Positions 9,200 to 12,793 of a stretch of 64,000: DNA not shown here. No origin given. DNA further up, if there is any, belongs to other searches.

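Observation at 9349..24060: Carbohydrate-active gene block: GH88/105-like enzyme with 3x discoidin/CBM32 repeats, GH43-clan propeller, AraC regulator and secreted DUF1680 (GH127/146-like) enzyme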

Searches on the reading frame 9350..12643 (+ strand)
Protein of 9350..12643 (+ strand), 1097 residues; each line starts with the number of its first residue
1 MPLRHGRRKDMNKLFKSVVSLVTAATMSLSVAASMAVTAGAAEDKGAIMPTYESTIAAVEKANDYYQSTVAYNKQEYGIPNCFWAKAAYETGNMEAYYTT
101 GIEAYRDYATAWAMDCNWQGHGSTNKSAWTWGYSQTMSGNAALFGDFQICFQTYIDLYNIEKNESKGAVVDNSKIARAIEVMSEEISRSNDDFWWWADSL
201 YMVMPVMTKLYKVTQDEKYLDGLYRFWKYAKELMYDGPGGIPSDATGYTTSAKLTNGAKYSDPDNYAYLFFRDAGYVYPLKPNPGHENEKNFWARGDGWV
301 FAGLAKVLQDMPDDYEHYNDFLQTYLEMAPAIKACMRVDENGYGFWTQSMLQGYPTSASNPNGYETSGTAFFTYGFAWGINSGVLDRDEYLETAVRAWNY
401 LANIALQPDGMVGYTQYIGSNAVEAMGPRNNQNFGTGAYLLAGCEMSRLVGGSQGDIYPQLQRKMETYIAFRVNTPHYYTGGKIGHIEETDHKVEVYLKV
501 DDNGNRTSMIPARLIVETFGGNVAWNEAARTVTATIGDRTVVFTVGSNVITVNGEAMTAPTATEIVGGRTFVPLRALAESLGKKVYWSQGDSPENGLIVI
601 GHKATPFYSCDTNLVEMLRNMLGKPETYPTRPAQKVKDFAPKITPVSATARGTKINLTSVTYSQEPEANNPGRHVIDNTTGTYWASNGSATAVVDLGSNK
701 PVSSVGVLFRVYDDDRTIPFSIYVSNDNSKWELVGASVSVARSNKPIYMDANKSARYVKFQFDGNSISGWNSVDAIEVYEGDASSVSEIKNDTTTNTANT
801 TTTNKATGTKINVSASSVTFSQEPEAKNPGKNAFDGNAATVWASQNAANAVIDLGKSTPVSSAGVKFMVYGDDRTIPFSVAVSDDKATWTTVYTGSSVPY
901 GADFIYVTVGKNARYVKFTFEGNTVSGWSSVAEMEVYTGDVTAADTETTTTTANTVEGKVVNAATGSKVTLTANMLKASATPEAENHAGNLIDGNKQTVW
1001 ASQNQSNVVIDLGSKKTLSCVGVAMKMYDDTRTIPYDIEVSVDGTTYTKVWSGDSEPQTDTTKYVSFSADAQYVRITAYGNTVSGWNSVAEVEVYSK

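Call 4: search_protein_families(library=pfam, proteins=[window:9350-12643:+], max_evalue=0.01)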
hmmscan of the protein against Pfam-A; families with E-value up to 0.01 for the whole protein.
window:9350-12643:+ (1097 aa): 4 families
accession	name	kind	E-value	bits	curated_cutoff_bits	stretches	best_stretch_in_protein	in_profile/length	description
PF07470.19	Glyco_hydro_88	-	2.4e-54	185.1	26.6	1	72-449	22-351/352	Glycosyl Hydrolase Family 88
PF00754.31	F5_F8_type_C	-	3.1e-38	131.2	28.2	3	816-934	5-127/127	F5/8 type C domain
PF22633.2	F5_F8_type_C_2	-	2.7e-31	108.5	27.8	3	832-918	1-91/91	NedA-like, galactose-binding domain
PF07833.16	Cu_amine_oxidN1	-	3.3e-25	88.6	24.2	1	505-590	17-102/108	Copper amine oxidase N-terminal domain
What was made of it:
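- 9380..12643 (+): Secreted 1087-aa modular enzyme: signal peptide, (alpha/alpha)6 GH105-type barrel, Cu_amine_oxidN1-like beta domain, and three CBM32 modules joined by Thr-rich linkers. Pfam (call 4).
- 10745..11218 (+): Beta-rich domain containing the Cu_amine_oxidN1 match, followed by a helix (residues about 456-613). Pfam PF07833, E 3.3e-25 (call 4).
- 11297..11695 (+): CBM32 module 1 (residues 640-772). F5_F8_type_C (call 4).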

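Call 7: search_solved_structures(query=window:9380-12643:+, max_evalue=0.001, show_alignments=2)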
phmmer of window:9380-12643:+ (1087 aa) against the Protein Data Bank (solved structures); distinct sequences matched with E-value up to 0.001: 16.
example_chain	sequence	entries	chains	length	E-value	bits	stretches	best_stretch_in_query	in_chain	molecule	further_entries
5noa_A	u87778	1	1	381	2.1e-92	313.8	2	255-439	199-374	Family 88 glycosyl hydrolase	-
4q88_A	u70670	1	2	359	9.1e-76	258.7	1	40-439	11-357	Uncharacterized protein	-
4ce7_A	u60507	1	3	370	3.5e-35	124.3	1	257-438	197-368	UNSATURATED 3S-RHAMNOGLYCURONYL HYDROLASE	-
7d29_A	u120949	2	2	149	9e-17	63.4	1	960-1085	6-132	AlyQ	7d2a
5xnr_A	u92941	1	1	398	9.6e-16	60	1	961-1085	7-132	AlyQ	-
5zu6_A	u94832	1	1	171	5.4e-09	37.6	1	966-1081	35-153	CBM32 domain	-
1nc5_A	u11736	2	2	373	6.9e-09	37.3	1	280-395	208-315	hypothetical protein yTER | Putative glycosyl hydrolase yteR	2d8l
2gh4_A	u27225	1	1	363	7.7e-09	37.1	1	280-401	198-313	Putative glycosyl hydrolase yteR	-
5zu5_A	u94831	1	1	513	5.2e-08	34.4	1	966-1081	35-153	alginate lyase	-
7w12_A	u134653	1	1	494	7.4e-08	33.9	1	967-1081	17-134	Alginate lyase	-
2jd9_A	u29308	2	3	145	2.9e-07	31.9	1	655-771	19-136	YECBM32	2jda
3k11_A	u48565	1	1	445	1e-06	30.1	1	281-442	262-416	Putative glycosyl hydrolase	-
4a42_A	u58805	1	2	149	1.1e-06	30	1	975-1054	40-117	ALPHA-N-ACETYLGLUCOSAMINIDASE FAMILY PROTEIN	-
4wu0_A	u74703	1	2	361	8.8e-06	27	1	280-406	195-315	Similar to yteR (Bacilus subtilis)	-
4zz5_A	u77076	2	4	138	0.00012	23.2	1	808-927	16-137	Glucanase/chitosanase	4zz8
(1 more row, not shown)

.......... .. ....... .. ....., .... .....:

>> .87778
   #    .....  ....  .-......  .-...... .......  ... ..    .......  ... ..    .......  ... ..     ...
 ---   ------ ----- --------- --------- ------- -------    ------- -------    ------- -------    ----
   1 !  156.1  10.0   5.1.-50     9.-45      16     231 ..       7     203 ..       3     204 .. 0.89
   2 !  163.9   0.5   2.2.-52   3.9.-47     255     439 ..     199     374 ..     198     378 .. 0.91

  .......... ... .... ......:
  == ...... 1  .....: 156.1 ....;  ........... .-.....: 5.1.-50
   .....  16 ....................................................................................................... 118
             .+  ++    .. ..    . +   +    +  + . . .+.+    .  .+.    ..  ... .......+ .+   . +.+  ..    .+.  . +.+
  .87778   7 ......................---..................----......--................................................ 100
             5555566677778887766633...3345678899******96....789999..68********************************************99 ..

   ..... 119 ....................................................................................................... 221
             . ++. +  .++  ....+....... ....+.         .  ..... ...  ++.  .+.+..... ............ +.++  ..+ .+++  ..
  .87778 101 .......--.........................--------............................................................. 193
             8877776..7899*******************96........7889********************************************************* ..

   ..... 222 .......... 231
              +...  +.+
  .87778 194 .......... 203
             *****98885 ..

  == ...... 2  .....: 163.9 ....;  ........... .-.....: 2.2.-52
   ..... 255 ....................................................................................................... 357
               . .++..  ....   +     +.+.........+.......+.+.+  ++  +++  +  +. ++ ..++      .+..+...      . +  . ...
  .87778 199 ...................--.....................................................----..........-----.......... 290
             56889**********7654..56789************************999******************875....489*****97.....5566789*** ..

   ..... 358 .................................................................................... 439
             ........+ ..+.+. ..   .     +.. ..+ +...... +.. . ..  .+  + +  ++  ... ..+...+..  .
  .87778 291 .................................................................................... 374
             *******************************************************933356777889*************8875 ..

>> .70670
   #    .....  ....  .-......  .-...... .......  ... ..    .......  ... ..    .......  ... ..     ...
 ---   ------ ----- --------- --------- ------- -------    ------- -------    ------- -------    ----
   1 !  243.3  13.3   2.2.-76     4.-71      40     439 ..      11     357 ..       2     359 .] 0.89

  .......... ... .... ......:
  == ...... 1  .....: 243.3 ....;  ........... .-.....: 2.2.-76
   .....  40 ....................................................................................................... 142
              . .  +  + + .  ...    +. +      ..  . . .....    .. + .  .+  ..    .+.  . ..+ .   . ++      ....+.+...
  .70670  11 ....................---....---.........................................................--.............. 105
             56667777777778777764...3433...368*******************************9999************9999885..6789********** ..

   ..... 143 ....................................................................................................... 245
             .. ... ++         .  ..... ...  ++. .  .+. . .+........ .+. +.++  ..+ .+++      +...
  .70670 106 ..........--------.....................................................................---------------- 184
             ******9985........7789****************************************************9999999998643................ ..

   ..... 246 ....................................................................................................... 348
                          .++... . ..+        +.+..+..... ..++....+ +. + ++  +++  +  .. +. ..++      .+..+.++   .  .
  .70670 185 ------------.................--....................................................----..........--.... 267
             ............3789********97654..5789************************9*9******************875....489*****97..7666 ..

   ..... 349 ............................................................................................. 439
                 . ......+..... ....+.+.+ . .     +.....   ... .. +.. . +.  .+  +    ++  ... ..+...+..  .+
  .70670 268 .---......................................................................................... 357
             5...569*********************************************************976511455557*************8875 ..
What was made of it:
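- The molecule name of 5NOA is 'Family 88 glycosyl hydrolase' (call 7).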

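Call 58: search_protein_families(library=ncbifam, proteins=[window:9380-12643:+], max_evalue=0.001)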
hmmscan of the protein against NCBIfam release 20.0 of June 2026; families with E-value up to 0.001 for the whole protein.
window:9380-12643:+ (1087 aa): 2 families
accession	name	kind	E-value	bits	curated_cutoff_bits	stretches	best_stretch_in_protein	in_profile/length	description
NF051900.1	BetGalacBglBAgro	equivalog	5.7e-08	32.1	420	1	276-402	177-291/333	beta-galactosidase BglB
NF047619.1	NADase_discoid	domain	0.00018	21.6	38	0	809-838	4-33/130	NADase-type glycan-binding domain-containing protein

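Call 72: predict_structure(alignment_id=A2)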
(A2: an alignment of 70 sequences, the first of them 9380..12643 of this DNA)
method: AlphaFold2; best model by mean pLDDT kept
length: 1087 residues; sequences in the alignment: 70
mean_pLDDT: 86.0   pTM: 0.67
mean pLDDT of the five models: 86.0, 85.9, 84.9, 83.0, 82.4
residues with pLDDT >= 90: 690; 70-90: 232; 50-70: 89; < 50: 76
segments of 3 or more residues with pLDDT < 50: 631-639, 775-795, 816-831, 931-946, 971-975, 985-988
pLDDT, mean of each block of 10 residues (from residue 1): 78 82 54 88 98 95 82 95 98 97 93 96 90 97 98 90 97 98 96 98 96 98 98 98 97 98 96 95 97 98 97 99 98 98 95 98 99 98 99 97 91 89 97 99 97 97 96 95 96 95 96 98 96 98 98 96 98 93 92 96 97 88 86 40 88 82 84 88 96 93 80 97 92 82 95 92 93 50 26 53 82 55 41 69 90 73 73 92 77 73 91 61 77 27 47 80 72 49 51 76 90 75 85 89 74 85 89 64 86
secondary structure, 60 per line:
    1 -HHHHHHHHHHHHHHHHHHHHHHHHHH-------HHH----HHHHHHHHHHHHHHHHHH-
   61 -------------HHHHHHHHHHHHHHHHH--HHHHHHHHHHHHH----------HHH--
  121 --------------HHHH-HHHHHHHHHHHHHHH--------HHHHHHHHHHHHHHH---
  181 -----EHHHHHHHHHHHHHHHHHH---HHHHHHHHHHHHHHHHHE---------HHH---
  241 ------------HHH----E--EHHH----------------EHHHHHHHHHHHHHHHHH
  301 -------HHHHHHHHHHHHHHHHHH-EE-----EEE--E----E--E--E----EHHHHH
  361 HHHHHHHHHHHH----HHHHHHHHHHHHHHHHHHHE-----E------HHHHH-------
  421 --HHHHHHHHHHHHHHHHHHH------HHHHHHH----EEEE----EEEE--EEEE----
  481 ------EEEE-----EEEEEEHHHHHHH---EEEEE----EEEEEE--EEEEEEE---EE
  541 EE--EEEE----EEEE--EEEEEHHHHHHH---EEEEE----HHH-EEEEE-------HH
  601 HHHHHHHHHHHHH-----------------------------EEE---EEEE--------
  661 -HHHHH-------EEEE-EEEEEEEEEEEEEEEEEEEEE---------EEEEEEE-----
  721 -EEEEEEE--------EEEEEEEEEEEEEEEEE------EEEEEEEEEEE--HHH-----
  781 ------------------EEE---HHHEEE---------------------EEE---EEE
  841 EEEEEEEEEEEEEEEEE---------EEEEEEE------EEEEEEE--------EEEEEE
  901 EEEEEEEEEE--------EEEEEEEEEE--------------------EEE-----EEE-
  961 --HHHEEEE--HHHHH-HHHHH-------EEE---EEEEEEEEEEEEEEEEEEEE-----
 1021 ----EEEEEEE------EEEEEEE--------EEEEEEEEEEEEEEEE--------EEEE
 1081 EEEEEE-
elements in order (helices of 4 or more, strands of 3 or more residues): H2-27 H42-59 H74-90 H93-105 H135-138 H140-154 H163-177 H187-204 H208-224 H284-300 H308-325 E334-336 H356-372 H377-395 H409-413 H423-441 H448-454 E459-462 E467-470 E473-476 E487-490 E496-501 H502-508 E512-516 E521-526 E529-535 E539-542 E545-548 E553-556 E559-563 H564-570 E574-578 E587-591 H599-613 E643-645 E649-652 H662-666 E674-677 E679-699 E709-715 E722-728 E737-753 E760-770 E799-801 E808-810 E832-834 E838-857 E867-873 E880-886 E895-910 E919-928 E949-951 E957-959 E966-969 H972-976 H978-982 E990-992 E996-1015 E1025-1031 E1038-1044 E1053-1068 E1077-1086
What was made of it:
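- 9380..12643 (+): AF2 model with pLDDT 86 (call 72).
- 10058..10153 (+): Insertion of about 28-32 residues (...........DNYAY, residues 227-258), specific to the Clostridia clade. Modelled with pLDDT of about 97-98 (call 72).
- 10745..11218 (+): Confident strands at residues 459-591 and a helix at 599-613 (call 72).
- On PL27: The barrel starts directly after the signal peptide, with helices from residue 42 (call 72).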

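Call 75: fold_search(model_id=the predicted structure, library=pdb)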
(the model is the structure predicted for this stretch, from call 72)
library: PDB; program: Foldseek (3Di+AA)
matches with E <= 10: 1348; with E <= 0.001: 248
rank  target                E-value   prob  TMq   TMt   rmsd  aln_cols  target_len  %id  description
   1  5noa                  1.2e-28  1.00  0.30  0.91   2.7       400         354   42  Polysaccharide Lyase BACCELL_00875 (released 2017-06-28)
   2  4q88_B                8.7e-28  1.00  0.31  0.94   2.1       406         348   37  Glycosyl hydrolase family 88 from Bacteroides vulgatus (released 2014-05-21)
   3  4q88_A                9.6e-28  1.00  0.31  0.93   2.4       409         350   37  Glycosyl hydrolase family 88 from Bacteroides vulgatus (released 2014-05-21)
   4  4ce7_B                1.4e-18  1.00  0.28  0.85   3.5       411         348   27  Crystal structure of a novel unsaturated beta-glucuronyl hydrolase enzyme, belonging to family GH105, involved in ulva (released 2014-01-22)
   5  4ce7_C                9.4e-18  1.00  0.28  0.84   3.9       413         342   28  Crystal structure of a novel unsaturated beta-glucuronyl hydrolase enzyme, belonging to family GH105, involved in ulva (released 2014-01-22)
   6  4ce7_A                1.6e-17  1.00  0.28  0.85   3.6       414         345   28  Crystal structure of a novel unsaturated beta-glucuronyl hydrolase enzyme, belonging to family GH105, involved in ulva (released 2014-01-22)
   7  1nc5                  1.8e-11  1.00  0.27  0.74   4.8       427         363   19  Structure of Protein of Unknown Function of YteR from Bacillus Subtilis (released 2003-07-15)
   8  2gh4_A                5.5e-11  1.00  0.27  0.74   5.5       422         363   19  YteR/D143N/dGalA-Rha (released 2006-08-29)
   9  3k11                  7.3e-11  1.00  0.27  0.61   7.5       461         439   18  Crystal structure of Putative glycosyl hydrolase (NP_813087.1) from BACTEROIDES THETAIOTAOMICRON VPI-5482 at 1.80 A reso (released 2009-11-03)
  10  2qqm_A                1.3e-10  1.00  0.11  0.25  21.1       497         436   11  Crystal Structure of the a2b1b2 Domains from Human Neuropilin-1 (released 2007-11-20)
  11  5xnr                  1.8e-10  1.00  0.11  0.31  15.3       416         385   13  Truncated AlyQ with CBM32 and alginate lyase domains (released 2018-06-13)
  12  7jfs                  2.4e-10  1.00  0.12  0.14  27.3       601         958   11  The structure of the CBM32-1, CBM32-2, and M60 catalytic domains from Clostridium perfringens ZmpB (released 2021-02-03)
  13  3qwt_A                4.4e-10  1.00  0.26  0.71   5.1       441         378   16  The crystal structure of a possible member of GH105 family from Salmonella enterica subsp. enterica serovar Paratyphi  (released 2011-06-15)
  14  4wu0_A                9.1e-10  1.00  0.26  0.73   5.1       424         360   18  Structural Analysis of C. acetobutylicum ATCC 824 Glycoside Hydrolase From Family 105 (released 2015-07-08)
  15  6mf0_A                9.9e-10  1.00  0.11  0.09  20.8       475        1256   12  Crystal Structure Determination of Human/Porcine Chimera Coagulation Factor VIII (released 2019-09-11)
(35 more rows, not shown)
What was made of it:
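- On PL27: 5NOA carries the title 'Polysaccharide Lyase BACCELL_00875' (call 75).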
